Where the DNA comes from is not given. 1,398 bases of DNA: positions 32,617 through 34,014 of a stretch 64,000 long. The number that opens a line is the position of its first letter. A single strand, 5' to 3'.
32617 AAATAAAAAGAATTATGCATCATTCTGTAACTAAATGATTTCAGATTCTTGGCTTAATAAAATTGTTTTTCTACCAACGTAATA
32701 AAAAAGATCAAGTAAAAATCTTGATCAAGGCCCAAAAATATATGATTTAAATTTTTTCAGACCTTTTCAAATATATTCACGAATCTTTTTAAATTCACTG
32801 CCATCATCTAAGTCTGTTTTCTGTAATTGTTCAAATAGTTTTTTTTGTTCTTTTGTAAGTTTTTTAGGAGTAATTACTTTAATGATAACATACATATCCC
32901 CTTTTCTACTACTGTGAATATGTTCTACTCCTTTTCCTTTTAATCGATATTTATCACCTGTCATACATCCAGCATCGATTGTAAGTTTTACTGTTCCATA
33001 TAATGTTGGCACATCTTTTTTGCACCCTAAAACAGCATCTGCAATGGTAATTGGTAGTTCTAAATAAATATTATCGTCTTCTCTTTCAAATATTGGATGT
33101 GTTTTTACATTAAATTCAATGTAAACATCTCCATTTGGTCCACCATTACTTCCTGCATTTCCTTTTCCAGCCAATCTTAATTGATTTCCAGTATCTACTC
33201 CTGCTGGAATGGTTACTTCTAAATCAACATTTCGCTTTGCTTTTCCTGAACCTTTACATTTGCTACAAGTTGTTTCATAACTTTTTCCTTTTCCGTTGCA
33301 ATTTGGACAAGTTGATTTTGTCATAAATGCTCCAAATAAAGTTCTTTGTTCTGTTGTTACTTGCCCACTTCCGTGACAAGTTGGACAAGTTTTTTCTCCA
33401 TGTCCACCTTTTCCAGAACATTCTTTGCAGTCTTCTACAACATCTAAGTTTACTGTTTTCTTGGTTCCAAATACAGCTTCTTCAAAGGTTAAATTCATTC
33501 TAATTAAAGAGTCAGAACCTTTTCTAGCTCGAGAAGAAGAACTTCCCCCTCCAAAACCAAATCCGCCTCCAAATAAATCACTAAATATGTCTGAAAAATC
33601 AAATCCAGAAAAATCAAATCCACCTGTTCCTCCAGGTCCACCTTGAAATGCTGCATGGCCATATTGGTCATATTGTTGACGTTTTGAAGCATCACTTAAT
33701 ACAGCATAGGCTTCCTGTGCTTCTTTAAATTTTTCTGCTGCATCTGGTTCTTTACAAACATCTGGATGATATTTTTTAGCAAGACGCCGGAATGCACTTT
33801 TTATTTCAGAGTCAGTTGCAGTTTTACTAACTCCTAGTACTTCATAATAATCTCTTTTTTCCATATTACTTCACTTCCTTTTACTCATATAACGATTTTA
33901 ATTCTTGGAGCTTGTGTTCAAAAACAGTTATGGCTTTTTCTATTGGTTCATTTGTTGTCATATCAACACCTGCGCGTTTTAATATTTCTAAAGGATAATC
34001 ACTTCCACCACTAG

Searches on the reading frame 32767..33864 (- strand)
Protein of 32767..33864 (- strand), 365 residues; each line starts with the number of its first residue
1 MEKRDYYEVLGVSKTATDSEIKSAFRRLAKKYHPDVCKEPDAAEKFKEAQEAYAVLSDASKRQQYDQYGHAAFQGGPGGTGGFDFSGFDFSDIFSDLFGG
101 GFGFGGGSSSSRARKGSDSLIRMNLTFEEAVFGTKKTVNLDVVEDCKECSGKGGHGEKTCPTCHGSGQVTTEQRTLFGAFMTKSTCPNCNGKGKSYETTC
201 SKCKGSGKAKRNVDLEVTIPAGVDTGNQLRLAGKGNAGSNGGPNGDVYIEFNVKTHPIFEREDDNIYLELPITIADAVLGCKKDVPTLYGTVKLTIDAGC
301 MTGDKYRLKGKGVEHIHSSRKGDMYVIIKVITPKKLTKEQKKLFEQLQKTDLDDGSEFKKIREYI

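Call 14: search_protein_families(library=pfam, proteins=[window:32767-33864:-], max_evalue=0.001)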
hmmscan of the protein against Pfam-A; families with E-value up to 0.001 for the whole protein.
window:32767-33864:- (365 aa): 3 families
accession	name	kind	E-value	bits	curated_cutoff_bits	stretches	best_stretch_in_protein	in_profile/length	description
PF01556.23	DnaJ_C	-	1.2e-47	162.2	26.6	1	122-333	4-152/152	DnaJ C terminal domain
PF00226.36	DnaJ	-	6.3e-27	93.9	27.8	1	5-66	1-63/63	DnaJ domain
PF00684.25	DnaJ_CXXCXGXG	-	2.1e-14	53.9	32.7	1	146-207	1-65/65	DnaJ central domain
